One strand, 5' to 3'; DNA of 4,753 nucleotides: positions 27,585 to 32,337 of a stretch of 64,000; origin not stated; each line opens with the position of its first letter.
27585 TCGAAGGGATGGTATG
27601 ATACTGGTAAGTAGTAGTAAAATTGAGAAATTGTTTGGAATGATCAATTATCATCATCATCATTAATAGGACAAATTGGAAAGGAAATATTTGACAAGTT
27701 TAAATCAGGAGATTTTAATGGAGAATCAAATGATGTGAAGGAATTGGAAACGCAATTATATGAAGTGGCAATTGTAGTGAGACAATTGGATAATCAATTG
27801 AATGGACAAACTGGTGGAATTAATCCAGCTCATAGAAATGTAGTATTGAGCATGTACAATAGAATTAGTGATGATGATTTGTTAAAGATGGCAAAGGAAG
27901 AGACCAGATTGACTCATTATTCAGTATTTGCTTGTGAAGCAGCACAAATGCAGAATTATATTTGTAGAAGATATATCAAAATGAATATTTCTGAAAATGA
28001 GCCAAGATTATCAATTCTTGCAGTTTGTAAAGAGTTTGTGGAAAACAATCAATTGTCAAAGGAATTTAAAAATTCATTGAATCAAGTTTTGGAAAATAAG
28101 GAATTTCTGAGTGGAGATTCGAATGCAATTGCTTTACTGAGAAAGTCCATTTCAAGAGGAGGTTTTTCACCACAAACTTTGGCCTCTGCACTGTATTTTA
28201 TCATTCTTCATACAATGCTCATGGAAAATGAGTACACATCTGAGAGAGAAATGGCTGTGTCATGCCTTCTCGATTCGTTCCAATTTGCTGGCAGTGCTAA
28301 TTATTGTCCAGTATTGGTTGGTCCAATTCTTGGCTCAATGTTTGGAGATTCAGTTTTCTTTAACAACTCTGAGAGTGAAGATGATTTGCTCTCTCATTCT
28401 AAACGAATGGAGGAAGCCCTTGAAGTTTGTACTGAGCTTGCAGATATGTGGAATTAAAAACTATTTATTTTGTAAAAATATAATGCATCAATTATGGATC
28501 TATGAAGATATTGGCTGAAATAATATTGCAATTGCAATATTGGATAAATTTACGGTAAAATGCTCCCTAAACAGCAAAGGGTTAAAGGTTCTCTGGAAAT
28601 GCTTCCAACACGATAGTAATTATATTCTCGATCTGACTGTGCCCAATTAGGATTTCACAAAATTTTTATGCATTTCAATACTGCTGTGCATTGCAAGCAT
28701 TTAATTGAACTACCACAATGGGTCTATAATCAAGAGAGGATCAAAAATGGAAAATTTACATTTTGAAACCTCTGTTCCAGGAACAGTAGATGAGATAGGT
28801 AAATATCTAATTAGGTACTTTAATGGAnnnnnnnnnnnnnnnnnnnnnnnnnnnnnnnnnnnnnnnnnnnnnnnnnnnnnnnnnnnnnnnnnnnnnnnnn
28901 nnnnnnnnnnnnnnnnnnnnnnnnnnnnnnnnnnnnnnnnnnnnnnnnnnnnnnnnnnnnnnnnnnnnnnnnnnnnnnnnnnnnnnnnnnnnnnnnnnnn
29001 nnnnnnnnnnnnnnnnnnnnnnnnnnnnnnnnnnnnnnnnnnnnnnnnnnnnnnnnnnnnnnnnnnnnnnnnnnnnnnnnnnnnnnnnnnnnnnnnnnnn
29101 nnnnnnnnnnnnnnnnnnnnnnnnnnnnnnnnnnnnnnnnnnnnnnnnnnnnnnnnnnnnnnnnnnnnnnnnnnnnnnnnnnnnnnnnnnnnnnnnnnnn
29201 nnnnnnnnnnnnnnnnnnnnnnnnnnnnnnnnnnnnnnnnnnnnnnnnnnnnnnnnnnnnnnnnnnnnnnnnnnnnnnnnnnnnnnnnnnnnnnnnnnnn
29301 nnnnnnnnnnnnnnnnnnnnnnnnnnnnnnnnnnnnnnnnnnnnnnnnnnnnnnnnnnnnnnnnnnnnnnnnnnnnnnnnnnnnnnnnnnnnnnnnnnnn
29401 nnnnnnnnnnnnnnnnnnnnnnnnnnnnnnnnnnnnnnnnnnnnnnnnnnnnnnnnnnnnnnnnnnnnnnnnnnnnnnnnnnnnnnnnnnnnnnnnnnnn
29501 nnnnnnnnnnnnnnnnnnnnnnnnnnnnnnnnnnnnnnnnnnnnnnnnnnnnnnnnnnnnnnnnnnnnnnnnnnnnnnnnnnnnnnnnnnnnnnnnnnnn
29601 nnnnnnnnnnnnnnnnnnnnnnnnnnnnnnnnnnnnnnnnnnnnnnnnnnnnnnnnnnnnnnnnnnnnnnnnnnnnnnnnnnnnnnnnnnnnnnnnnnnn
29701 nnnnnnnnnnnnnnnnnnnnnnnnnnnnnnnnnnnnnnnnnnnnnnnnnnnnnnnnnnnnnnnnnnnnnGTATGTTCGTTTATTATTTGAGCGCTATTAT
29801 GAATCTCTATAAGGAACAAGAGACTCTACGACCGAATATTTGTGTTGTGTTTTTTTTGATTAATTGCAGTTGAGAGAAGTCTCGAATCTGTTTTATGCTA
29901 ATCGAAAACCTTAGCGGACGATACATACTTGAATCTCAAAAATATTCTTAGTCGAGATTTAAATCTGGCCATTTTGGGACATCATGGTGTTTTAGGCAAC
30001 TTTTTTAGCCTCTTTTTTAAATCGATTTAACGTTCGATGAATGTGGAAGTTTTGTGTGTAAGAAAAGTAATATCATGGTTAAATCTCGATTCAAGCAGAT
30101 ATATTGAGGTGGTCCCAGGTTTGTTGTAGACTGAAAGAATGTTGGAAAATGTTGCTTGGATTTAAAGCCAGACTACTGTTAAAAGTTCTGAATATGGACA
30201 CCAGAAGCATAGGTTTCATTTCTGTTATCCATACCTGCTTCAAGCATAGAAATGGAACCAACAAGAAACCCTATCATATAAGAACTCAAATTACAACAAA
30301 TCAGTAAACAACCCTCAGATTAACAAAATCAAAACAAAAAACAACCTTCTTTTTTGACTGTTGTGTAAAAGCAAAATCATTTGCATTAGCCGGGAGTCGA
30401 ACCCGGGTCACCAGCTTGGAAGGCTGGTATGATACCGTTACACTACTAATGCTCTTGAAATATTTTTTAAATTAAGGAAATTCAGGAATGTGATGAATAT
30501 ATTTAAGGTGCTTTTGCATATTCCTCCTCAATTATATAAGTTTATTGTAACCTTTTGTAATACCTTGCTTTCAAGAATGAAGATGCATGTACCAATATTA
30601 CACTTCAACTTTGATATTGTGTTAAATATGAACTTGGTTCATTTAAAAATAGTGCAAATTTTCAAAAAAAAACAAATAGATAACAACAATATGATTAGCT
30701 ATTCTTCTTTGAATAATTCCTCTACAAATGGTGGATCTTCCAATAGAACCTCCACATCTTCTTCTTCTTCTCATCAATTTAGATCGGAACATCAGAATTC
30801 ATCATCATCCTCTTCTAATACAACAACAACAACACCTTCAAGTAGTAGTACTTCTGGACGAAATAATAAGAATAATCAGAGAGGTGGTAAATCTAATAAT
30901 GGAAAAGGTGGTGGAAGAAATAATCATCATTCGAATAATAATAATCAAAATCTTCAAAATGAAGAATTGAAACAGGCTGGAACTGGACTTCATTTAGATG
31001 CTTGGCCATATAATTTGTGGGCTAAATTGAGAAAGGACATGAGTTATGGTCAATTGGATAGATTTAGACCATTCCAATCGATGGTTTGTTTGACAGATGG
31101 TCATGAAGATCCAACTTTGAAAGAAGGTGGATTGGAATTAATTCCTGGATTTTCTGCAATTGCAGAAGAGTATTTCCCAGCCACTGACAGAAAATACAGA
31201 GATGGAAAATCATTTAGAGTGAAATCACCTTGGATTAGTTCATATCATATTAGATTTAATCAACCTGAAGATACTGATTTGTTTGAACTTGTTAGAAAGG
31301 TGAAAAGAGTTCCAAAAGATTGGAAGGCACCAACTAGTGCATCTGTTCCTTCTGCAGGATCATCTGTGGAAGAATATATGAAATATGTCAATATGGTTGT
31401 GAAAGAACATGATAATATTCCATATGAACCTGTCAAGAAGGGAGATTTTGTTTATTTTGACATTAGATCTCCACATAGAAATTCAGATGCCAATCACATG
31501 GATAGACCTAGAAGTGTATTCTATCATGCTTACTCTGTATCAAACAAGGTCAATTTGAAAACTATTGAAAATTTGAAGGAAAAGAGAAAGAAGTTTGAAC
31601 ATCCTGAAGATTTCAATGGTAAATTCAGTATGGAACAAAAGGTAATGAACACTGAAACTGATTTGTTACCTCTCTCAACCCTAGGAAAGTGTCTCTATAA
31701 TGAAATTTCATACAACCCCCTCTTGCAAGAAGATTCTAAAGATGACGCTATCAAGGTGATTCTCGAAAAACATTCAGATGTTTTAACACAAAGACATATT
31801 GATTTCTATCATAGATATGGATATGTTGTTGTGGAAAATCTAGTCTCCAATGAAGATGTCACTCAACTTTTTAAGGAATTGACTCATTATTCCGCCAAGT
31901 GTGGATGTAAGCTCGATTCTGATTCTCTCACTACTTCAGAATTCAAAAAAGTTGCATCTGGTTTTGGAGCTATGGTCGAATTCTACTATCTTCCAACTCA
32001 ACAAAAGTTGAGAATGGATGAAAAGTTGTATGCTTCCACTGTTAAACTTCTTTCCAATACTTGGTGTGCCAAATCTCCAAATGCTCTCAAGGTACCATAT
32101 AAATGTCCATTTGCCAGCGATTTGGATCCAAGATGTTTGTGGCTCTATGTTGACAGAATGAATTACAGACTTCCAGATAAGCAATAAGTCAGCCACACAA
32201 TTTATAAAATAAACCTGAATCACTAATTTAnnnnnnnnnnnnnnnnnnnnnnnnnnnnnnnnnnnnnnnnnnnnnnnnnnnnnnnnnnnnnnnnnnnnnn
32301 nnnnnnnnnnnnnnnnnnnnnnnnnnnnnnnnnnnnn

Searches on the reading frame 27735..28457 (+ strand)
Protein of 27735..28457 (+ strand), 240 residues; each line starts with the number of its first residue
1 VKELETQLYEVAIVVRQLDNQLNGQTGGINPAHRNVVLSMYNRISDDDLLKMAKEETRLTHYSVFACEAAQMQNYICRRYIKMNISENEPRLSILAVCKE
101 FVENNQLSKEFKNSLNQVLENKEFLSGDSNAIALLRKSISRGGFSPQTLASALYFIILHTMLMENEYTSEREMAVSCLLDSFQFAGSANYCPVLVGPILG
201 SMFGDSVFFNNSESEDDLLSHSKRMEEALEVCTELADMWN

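Call 52: search_protein_families(library=pfam, proteins=[window:27735-28457:+], max_evalue=0.001)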
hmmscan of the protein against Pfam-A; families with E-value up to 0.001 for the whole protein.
window:27735-28457:+ (240 aa): 1 family
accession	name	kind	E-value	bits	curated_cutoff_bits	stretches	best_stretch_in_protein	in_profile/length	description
PF03747.19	ADP_ribosyl_GH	-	9e-07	29.3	26.2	1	28-205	122-281/287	ADP-ribosylglycohydrolase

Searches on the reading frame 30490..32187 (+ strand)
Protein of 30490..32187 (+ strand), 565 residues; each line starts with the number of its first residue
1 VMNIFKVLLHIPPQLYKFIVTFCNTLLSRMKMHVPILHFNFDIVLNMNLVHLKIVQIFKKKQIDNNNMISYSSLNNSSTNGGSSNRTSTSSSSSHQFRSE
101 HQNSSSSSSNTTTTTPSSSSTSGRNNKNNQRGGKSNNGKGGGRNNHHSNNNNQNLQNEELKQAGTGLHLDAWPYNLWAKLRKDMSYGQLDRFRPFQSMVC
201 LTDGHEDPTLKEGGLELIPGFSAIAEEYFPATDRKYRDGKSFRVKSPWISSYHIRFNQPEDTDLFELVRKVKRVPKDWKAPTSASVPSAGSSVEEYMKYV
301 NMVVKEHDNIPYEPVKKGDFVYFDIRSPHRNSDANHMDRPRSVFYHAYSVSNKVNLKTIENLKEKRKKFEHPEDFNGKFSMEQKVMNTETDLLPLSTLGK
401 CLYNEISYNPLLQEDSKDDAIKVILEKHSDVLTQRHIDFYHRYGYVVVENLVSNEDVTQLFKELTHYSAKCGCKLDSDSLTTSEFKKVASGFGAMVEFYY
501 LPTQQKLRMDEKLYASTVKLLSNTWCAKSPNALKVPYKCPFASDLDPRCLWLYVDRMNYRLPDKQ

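Call 52: search_protein_families(library=pfam, proteins=[window:30490-32187:+], max_evalue=0.001)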
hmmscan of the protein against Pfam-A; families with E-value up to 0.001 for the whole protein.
window:30490-32187:+ (565 aa): 2 families
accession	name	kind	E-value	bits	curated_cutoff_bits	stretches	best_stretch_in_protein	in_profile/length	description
PF07350.19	Gig2-like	-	2.5e-12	46.7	27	2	435-562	66-170/408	Gig2-like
PF05721.19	PhyH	-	1.6e-05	25.8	22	0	440-467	1-28/213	Phytanoyl-CoA dioxygenase (PhyH)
